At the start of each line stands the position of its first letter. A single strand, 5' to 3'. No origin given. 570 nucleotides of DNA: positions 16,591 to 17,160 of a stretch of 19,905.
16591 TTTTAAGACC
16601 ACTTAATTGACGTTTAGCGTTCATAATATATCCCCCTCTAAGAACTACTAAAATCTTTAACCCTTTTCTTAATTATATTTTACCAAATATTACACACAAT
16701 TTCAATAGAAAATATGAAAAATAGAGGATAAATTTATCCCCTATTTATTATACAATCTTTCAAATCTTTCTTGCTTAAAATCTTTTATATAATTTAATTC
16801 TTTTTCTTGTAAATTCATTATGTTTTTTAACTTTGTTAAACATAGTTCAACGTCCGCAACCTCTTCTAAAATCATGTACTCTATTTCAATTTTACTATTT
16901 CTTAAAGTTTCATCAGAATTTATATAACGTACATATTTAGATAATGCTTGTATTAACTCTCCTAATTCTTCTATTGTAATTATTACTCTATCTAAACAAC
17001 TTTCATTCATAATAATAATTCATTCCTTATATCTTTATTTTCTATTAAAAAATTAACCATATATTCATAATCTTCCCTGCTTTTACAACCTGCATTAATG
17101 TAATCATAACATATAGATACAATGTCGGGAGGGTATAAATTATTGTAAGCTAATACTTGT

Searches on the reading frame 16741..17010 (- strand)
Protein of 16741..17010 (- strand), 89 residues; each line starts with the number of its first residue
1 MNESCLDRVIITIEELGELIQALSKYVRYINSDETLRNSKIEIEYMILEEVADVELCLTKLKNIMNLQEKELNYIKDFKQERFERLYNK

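Call 55: search_protein_families(library=phrogs, proteins=[window:16741-17010:-], max_evalue=0.01)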
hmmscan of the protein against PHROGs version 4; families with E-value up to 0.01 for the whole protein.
window:16741-17010:- (89 aa): 2 families
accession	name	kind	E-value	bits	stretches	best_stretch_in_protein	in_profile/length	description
phrog_2245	-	other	1e-10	42.8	1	11-84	140-202/218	nucleoside triphosphate pyrophosphohydrolase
phrog_4856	-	other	3.1e-05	24.7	1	5-73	87-153/195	nucleoside triphosphate pyrophosphohydrolase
